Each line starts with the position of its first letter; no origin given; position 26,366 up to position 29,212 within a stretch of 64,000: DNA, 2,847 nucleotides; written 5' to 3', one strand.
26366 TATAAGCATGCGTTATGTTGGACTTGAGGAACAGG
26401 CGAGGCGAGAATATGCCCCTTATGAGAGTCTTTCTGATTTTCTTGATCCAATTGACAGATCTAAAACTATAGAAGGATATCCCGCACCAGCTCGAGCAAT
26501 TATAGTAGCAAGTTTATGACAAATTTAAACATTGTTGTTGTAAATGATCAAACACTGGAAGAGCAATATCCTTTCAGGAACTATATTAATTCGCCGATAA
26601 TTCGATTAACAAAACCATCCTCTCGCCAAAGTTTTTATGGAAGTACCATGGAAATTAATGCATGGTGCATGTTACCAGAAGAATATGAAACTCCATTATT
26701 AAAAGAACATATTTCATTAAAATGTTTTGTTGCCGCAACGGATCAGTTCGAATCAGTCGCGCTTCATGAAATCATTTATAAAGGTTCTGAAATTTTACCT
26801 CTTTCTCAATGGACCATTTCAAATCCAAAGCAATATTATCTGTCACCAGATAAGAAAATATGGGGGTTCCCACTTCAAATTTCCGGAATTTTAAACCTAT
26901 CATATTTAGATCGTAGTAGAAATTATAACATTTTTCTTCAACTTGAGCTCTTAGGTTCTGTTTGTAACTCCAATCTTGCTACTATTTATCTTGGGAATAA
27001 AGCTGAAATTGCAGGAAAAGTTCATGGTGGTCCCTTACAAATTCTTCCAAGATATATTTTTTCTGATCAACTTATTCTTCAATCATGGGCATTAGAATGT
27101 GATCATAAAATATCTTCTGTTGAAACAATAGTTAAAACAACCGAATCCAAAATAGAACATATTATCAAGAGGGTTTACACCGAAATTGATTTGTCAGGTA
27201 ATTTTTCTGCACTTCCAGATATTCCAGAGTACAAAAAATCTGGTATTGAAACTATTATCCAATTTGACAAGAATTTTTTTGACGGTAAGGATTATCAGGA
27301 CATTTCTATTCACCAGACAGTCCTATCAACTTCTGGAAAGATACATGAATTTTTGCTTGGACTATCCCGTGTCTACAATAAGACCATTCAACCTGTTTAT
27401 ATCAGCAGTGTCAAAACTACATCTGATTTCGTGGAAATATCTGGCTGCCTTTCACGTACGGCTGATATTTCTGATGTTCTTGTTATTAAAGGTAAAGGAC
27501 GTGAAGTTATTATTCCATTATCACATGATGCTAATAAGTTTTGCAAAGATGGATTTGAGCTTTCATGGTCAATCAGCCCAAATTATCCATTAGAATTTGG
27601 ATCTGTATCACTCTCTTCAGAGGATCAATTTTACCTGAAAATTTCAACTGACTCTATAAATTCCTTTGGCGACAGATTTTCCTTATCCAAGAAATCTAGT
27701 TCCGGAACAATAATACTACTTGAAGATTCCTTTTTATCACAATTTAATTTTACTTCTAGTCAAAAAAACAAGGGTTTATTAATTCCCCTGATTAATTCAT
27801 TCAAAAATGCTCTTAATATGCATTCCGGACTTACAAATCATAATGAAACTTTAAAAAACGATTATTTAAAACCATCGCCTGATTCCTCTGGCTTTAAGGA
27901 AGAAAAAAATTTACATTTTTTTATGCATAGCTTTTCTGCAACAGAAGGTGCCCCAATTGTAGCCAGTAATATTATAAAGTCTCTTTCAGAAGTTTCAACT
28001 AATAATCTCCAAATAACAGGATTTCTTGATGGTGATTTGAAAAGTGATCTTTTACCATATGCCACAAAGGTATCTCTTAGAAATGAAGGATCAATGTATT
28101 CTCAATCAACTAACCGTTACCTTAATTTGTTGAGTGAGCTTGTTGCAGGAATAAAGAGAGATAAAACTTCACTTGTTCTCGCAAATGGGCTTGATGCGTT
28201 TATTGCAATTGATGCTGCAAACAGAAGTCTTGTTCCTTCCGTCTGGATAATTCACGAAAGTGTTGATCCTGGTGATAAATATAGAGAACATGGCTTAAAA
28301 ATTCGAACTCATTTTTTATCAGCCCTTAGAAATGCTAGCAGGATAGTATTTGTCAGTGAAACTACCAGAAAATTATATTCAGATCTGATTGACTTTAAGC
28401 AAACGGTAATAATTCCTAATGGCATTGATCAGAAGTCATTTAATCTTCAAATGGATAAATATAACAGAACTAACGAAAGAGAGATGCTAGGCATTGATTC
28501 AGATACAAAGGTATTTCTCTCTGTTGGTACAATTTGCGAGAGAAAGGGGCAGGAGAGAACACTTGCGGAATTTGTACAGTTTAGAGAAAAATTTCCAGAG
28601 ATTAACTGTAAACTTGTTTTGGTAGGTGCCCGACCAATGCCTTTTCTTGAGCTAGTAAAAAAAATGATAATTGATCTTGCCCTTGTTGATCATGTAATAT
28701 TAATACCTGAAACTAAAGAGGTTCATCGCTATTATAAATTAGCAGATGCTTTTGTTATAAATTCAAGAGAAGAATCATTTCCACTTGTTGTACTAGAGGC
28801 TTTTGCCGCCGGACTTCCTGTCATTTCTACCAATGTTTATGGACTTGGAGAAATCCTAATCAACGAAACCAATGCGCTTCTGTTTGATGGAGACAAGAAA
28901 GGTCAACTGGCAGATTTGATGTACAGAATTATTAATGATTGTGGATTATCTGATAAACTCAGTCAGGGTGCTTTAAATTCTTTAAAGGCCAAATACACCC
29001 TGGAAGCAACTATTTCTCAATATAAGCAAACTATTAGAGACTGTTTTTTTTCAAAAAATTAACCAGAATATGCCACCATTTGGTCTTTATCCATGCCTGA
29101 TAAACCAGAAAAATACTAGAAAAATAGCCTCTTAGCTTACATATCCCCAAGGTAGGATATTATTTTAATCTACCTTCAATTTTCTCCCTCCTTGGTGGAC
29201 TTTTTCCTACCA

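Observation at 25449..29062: cmoB (no cmoA) translationally coupled to an 848-aa protein with an unknown 450-aa N-terminal domain fused to a GT4 glycosyltransferase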

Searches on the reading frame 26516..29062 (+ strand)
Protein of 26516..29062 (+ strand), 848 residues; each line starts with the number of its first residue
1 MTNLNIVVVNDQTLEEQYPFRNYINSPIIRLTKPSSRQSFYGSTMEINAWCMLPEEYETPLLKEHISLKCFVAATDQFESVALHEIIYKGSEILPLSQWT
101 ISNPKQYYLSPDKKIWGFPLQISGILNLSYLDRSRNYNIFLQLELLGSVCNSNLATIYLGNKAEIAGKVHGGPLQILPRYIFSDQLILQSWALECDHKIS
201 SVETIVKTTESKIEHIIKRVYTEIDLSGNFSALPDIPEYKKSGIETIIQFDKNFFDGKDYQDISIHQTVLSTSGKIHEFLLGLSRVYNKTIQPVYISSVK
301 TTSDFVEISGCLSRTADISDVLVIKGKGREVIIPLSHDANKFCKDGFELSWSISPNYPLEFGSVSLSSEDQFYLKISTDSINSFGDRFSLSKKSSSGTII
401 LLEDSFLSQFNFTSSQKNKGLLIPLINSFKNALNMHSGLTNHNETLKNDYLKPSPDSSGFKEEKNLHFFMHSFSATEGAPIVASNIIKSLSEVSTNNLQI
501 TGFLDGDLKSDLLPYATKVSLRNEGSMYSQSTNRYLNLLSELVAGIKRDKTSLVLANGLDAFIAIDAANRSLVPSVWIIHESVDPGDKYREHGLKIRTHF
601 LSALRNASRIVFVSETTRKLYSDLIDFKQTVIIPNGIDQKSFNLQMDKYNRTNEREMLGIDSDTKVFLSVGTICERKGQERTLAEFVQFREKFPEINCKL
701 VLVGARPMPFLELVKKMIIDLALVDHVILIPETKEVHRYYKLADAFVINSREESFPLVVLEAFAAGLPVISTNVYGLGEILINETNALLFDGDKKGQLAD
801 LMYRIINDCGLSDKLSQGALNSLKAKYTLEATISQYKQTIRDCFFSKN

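Call 5: search_protein_families(library=pfam, proteins=[window:26516-29062:+], max_evalue=0.01)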
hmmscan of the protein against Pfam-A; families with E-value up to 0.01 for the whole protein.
window:26516-29062:+ (848 aa): 4 families
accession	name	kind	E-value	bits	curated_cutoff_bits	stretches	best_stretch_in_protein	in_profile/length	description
PF00534.26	Glycos_transf_1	-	4.4e-31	108.1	26.4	1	651-819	2-169/172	Glycosyl transferases group 1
PF13692.12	Glyco_trans_1_4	-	3.8e-25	89.2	27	1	665-808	2-142/142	Glycosyl transferases group 1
PF20706.3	GT4-conflict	-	2.6e-07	30.4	26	1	674-784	209-323/385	Family 4 Glycosyltransferase in conflict systems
PF13439.12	Glyco_transf_4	-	3.1e-07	31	28.5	1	533-638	55-167/170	Glycosyltransferase Family 4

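Call 6: search_protein_families(library=ncbifam, proteins=[window:26516-29062:+], max_evalue=0.01)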
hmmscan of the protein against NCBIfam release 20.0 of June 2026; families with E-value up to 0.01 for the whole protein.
window:26516-29062:+ (848 aa): 38 families (the best 25 are shown)
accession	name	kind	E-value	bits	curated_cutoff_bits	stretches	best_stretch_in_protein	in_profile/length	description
TIGR03999.1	thiol_BshA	equivalog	3.2e-26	92.2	273.7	1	606-840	144-370/375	N-acetyl-alpha-D-glucosaminyl L-malate synthase BshA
TIGR04157.1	glyco_rSAM_CFB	subfamily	1.2e-21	77.2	400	1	603-836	166-402/406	TIGR04157 family glycosyltransferase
TIGR03088.1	stp2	hypoth_equivalog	1.9e-21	76.5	409.05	1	625-838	155-368/374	TIGR03088 family PEP-CTERM/XrtA system glycosyltransferase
TIGR04047.1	MSMEG_0565_glyc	hypoth_equivalog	7.2e-21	74.7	259.85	1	602-832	134-363/373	MSMEG_0565 family glycosyltransferase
TIGR03449.1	mycothiol_MshA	equivalog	6.3e-20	71.4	462.5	1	631-840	191-400/406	D-inositol-3-phosphate glycosyltransferase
NF047684.1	TeichurnBiosyTuaC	equivalog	2.2e-19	69.7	550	1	589-837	147-383/391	teichuronic acid biosynthesis protein TuaC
NF049988.1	MGlcDAGSynMgs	equivalog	9.5e-17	61.4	400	1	616-831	161-375/398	alpha-monoglucosyldiacylglycerol synthase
TIGR04063.1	stp3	hypoth_equivalog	1.3e-16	60.5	442.05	1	547-840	89-392/397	TIGR04063 family PEP-CTERM/XrtA system glycosyltransferase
NF012028.0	PRK15484.1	subfamily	8.9e-16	57.9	618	1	604-842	137-377/380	lipopolysaccharide N-acetylglucosaminyltransferase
NF041876.1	EPS_EpsE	equivalog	1.3e-15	57.6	400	1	628-830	186-383/389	exopolysaccharide biosynthesis GT4 family glycosyltransferase EpsE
TIGR02149.1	glgA_Coryne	subfamily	6e-15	55.3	302.4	1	602-825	140-372/391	glycogen synthase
NF053513.1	Gtran_IagA_BgsA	equivalog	2.4e-14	53.1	460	1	597-806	96-297/333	LTA glycolipid anchor biosynthesis glycosyltransferase, IagA/BgsA family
NF047880.1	glyco_SdgA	exception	1.2e-13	50.4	800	1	662-838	313-485/488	serine-aspartate repeat adhesin O-glycosyltransferase SdgA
NF011726.0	PRK15179.1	equivalog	3.5e-12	45.4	733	1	617-836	469-687/694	Vi polysaccharide biosynthesis protein TviE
NF038229.1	Glyco4_Geo_Pelo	equivalog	1.3e-11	44.1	400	1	597-841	100-334/338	GPMC system family 4 glycosyltransferase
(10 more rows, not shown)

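Call 7: find_encoding_contigs(protein=window:26516-29062:+, flank=10000, max_places=6)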
Protein window:26516-29062:+ (848 aa): 7 contigs read that carry it; 5 places shown.
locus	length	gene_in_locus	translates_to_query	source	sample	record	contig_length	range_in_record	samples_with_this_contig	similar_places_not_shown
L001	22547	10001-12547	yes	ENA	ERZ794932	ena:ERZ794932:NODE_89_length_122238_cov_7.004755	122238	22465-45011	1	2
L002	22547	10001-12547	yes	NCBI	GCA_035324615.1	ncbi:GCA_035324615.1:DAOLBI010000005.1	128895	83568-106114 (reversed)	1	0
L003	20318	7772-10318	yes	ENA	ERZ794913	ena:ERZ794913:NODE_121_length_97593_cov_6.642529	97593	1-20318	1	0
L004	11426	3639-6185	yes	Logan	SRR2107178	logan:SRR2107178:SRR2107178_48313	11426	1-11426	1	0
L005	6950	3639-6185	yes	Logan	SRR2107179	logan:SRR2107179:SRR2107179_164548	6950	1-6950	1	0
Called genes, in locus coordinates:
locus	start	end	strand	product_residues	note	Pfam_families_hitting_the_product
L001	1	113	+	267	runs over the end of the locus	PF01128:IspD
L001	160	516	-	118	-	-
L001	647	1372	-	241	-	-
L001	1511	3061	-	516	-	PF13589:HATPase_c_3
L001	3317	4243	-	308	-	-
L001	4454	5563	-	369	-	-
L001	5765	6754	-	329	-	-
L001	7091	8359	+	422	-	PF01590:GAF, PF13185:GAF_2, PF13492:GAF_3, PF00512:HisKA, PF02518:HATPase_c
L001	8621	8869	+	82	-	PF04316:FlgM (weak)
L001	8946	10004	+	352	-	PF08003:Methyltransf_9, PF13489:Methyltransf_23, PF13847:Methyltransf_31 (faint), PF08241:Methyltransf_11 (weak), PF08242:Methyltransf_12 (weak), PF13649:Methyltransf_25 (weak)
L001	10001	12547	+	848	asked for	PF13439:Glyco_transf_4 (weak), PF20706:GT4-conflict (weak), PF00534:Glycos_transf_1, PF13692:Glyco_trans_1_4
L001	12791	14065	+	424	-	PF11104:PilM_2 (faint), PF14450:FtsA, PF02491:SHS2_FTSA, PF06723:MreB_Mbl, PF06277:EutA (weak), PF14450:FtsA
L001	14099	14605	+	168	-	PF01475:FUR (weak)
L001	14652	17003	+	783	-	PF00390:malic, PF03949:Malic_M, PF01515:PTA_PTB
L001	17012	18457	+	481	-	PF00211:Guanylate_cyc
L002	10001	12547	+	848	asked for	PF13439:Glyco_transf_4 (weak), PF20706:GT4-conflict (weak), PF00534:Glycos_transf_1, PF13692:Glyco_trans_1_4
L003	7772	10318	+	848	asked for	PF13439:Glyco_transf_4 (weak), PF20706:GT4-conflict (weak), PF00534:Glycos_transf_1, PF13692:Glyco_trans_1_4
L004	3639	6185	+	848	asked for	PF13439:Glyco_transf_4 (weak), PF20706:GT4-conflict (weak), PF00534:Glycos_transf_1, PF13692:Glyco_trans_1_4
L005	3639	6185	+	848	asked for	PF13439:Glyco_transf_4 (weak), PF20706:GT4-conflict (weak), PF00534:Glycos_transf_1, PF13692:Glyco_trans_1_4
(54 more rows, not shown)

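Call 8: find_homologous_proteins(query=window:26516-29062:+)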
Query window:26516-29062:+ (848 aa): 1 proteins with E <= 0.001 among 8000 candidates.
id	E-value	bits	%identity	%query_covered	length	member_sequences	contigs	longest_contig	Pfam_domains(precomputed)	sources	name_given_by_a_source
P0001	0.0e+0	1898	100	100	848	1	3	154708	PF00534.27,PF13439.13,PF20706.4,PF13692.13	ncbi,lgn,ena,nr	ncbi:MAG TPA: glycosyltransferase family 4 protein [Oligoflexia bacterium]|nr:glycosyltransferase fa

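Call 21: predict_structure(protein=window:26516-29059:+)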
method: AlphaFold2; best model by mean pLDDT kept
length: 848 residues; sequences in the alignment: 1
mean_pLDDT: 35.2   pTM: 0.24
mean pLDDT of the five models: 35.2, 26.8, 26.1, 23.4, 23.2
residues with pLDDT >= 90: 0; 70-90: 0; 50-70: 57; < 50: 791
segments of 3 or more residues with pLDDT < 50: 1-682, 687-690, 692-782, 784-791, 846-848
pLDDT, mean of each block of 10 residues (from residue 1): 27 33 29 26 29 34 34 30 32 28 27 29 32 33 32 33 34 33 28 26 25 24 26 31 30 30 30 35 33 29 29 31 34 35 30 33 34 34 34 33 38 32 35 38 36 30 34 34 38 37 36 37 36 42 39 35 33 32 32 33 32 33 32 34 38 36 35 36 49 41 39 43 41 33 35 40 39 42 46 52 61 59 54 55 50
secondary structure, 60 per line:
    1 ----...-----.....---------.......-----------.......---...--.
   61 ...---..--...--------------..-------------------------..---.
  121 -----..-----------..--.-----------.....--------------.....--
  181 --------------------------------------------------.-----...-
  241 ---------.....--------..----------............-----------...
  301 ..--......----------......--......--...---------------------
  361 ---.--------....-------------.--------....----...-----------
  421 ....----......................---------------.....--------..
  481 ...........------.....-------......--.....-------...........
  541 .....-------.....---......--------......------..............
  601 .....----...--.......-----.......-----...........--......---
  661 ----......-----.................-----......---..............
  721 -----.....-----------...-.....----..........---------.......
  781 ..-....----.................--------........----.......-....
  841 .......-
elements in order (helices of 4 or more, strands of 3 or more residues): E5-7 H13-17 E27-33 E45-51 H60-63 E71-73 E155-159 E174-178 H275-286 E298-302 E305-310 E321-326 E329-334 E373-376 E399-402 E421-424 H429-450 E466-470 H479-491 E498-502 H510-515 E518-522 H530-545 E553-557 E561-566 E575-580 H587-605 E610-612 H615-621 E630-633 H639-649 H652-657 E665-670 H676-692 E698-703 H707-720 E726-730 E746-750 H755-764 H774-782 H784-787 H792-808 H817-824 H829-835 H837-847

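Call 25: find_related_loci(query=A1, collection=genome_contigs, flank=7000)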
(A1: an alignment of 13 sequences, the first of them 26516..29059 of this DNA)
Query A1 (848 aa) in genome_contigs; peptide patterns used: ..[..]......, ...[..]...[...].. (x = any residue, [..] = any of these).
13 stretches matched a pattern; 9 encode a relative of the query (tblastn E <= 1e-3); 9 distinct loci.
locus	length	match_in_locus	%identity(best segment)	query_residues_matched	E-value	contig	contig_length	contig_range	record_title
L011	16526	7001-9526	32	25-827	5e-111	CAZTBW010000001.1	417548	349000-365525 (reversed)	MAG TPA_asm: uncultured Bdellovibrionales bacterium isolate SRP344714_co1_304 genome assembly, contig: NODE_30_length_41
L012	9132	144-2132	31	150-840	5e-85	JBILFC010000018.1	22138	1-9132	MAG: Bdellovibrionota bacterium isolate ME2016-07-29_3300044622_group7_bin50 Rohwer_bin1159_scaffold_1430_c1, whole geno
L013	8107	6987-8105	40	470-840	4e-80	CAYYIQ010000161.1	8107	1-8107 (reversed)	MAG TPA_asm: uncultured Bdellovibrionales bacterium isolate SRP118108_co5_9 genome assembly, contig: NODE_10661_length_8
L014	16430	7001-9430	30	28-841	2e-86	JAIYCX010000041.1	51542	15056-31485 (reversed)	MAG: Proteobacteria bacterium isolate H1_MAG_00014 pond_H1_MAG_00014_000000000063, whole genome shotgun sequence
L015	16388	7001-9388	37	28-842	1e-70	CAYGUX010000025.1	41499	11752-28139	MAG TPA_asm: uncultured Bdellovibrionales bacterium isolate ERP117304_co3_82 genome assembly, contig: NODE_1412_length_4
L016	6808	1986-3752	30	233-836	9e-56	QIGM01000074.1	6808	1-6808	MAG: bacterium isolate SZUA-149 Ga0063293_10015237, whole genome shotgun sequence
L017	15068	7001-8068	34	462-843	9e-55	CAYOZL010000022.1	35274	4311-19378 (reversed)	MAG TPA_asm: uncultured Bdellovibrionales bacterium isolate SRP065251_co1_143 genome assembly, contig: NODE_698_length_3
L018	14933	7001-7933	28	531-839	5e-26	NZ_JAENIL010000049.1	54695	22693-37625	Pelagicoccus mobilis strain KCTC 13126 scaffold_49_54696, whole genome shotgun sequence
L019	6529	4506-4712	31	725-794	5e-4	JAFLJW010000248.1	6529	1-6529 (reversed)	MAG: Pseudodesulfovibrio sp. isolate MC-09 c_000000305380, whole genome shotgun sequence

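Call 36: search_protein_families(library=ncbifam, proteins=[L017:4117-4938:+, L017:4938-5876:+, L017:2508-3302:+, L017:1452-2474:+], max_evalue=0.00001)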
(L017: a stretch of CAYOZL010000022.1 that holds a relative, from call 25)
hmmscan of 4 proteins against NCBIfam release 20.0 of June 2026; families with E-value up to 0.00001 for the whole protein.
L017:4117-4938:+ (273 aa): 0 families

L017:4938-5876:+ (312 aa): 6 families
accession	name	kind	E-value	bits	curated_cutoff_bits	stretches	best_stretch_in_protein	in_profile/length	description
NF011650.0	PRK15068.1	equivalog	1.5e-90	303.4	209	1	23-310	35-323/324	tRNA 5-methoxyuridine(34)/uridine 5-oxyacetic acid(34) synthase CmoB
TIGR00452.1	TIGR00452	equivalog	2e-89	299.6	275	1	21-309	24-316/316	tRNA 5-methoxyuridine(34)/uridine 5-oxyacetic acid(34) synthase CmoB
TIGR04290.1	meth_Rta_06860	hypoth_equivalog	8.3e-15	54.9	300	1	95-220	35-159/226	TIGR04290 family methyltransferase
TIGR01983.1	UbiG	equivalog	1.6e-12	47.2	102.95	1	105-213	46-154/228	bifunctional 2-polyprenyl-6-hydroxyphenol methylase/3-demethylubiquinol 3-O-methyltransferase UbiG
NF045667.1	MTase_DVU1556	equivalog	1.6e-07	31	155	1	108-261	22-130/213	DVU_1556 family methyltransferase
TIGR02072.1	BioC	equivalog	2.8e-07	30.6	184.95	1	102-262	29-178/244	malonyl-ACP O-methyltransferase BioC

L017:2508-3302:+ (264 aa): 189 families (the best 25 are shown)
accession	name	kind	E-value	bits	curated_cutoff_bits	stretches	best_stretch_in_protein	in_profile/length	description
TIGR04521.1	ECF_ATPase_2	equivalog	6.1e-45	153.5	330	1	19-242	14-238/279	energy-coupling factor transporter ATPase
NF008186.0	PRK10938.1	equivalog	3.7e-42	144.4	459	2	137-239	123-225/490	molybdate ABC transporter ATP-binding protein ModF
NF010068.0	PRK13548.1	equivalog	4.8e-40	137.3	261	1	8-259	3-253/261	heme ABC transporter ATP-binding protein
TIGR04520.1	ECF_ATPase_1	equivalog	9.6e-38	130.1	315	1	20-242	12-229/269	energy-coupling factor transporter ATPase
NF010158.0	PRK13637.1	equivalog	5.4e-37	127.5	390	1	22-241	19-237/287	energy-coupling factor transporter ATPase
TIGR03873.1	F420-0_ABC_ATP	hypoth_equivalog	1.1e-35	123.1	372.4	1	12-242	3-230/256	putative F420-0 ABC transporter ATP-binding protein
NF010170.0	PRK13651.1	equivalog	6.8e-35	120.5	432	1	78-242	99-258/308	cobalt transporter ATP-binding subunit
NF010156.0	PRK13635.1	equivalog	9.1e-34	116.9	392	1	20-248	17-241/279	energy-coupling factor ABC transporter ATP-binding protein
NF040873.1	AztA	equivalog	2e-33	115.6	220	1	22-213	4-183/191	zinc ABC transporter ATP-binding protein AztA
TIGR01166.1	cbiO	subfamily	2.3e-33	115.3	211.8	1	21-210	3-188/190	cobalt ABC transporter, ATP-binding protein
NF010155.0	PRK13634.1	equivalog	2.5e-33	115.6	413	1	22-242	19-239/290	energy-coupling factor ABC transporter ATP-binding protein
NF010171.0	PRK13652.1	equivalog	6.9e-32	110.6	476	1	20-244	14-233/277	cobalt transporter ATP-binding subunit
TIGR01188.1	drrA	subfamily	1.2e-31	110.2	312.45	1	25-236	8-211/302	daunorubicin resistance ABC transporter, ATP-binding protein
TIGR03771.1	anch_rpt_ABC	equivalog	6.9e-31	107.7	268.8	1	32-240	2-203/223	anchored repeat-type ABC transporter ATP-binding subunit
NF040840.2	tungstate_WtpC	equivalog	7e-31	107.8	440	1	25-239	15-221/347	tungstate ABC transporter ATP-binding protein WtpC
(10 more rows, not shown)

L017:1452-2474:+ (340 aa): 4 families
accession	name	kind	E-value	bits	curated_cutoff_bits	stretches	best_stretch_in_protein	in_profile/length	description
NF004017.0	PRK05479.1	equivalog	8.7e-136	452.1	336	1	1-326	1-325/337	ketol-acid reductoisomerase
NF009940.0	PRK13403.1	equivalog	1.2e-115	386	406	1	3-325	2-322/335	ketol-acid reductoisomerase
TIGR00465.1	ilvC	equivalog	1.2e-112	376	226.15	1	15-327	1-311/314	ketol-acid reductoisomerase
NF003557.0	PRK05225.1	equivalog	2.9e-56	191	713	2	11-200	31-227/491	ketol-acid reductoisomerase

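Call 48: find_related_loci(query=A5, collection=metagenome_contigs, flank=5000)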
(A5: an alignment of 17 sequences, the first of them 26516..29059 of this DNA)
Query A5 (848 aa) in metagenome_contigs; peptide patterns used: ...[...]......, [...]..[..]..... (x = any residue, [..] = any of these).
82 stretches matched a pattern; 18 encode a relative of the query (tblastn E <= 1e-3); 18 distinct loci.
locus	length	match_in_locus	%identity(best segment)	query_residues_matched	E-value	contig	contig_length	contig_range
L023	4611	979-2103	39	470-842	2e-80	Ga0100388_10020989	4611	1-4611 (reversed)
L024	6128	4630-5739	32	464-840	1e-48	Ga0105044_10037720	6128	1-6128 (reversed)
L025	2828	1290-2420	32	463-843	5e-40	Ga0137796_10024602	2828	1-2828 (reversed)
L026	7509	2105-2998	29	505-802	6e-26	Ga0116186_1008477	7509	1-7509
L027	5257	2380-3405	25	490-841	9e-24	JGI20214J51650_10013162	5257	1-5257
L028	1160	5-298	41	743-840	7e-19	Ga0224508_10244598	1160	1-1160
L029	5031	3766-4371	29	629-838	9e-17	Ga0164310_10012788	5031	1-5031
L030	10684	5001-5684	24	610-837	6e-16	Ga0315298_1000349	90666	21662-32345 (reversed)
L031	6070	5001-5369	27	720-843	1e-12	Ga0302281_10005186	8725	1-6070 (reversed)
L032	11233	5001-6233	28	423-840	2e-51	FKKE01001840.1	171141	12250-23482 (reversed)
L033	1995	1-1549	31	625-796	2e-10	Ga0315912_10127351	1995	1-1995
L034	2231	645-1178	25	632-817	4e-10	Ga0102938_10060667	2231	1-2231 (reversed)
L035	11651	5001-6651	24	632-843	3e-12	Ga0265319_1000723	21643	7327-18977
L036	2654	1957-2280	29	734-842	2e-9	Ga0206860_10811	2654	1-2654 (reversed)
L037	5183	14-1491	37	697-818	7e-9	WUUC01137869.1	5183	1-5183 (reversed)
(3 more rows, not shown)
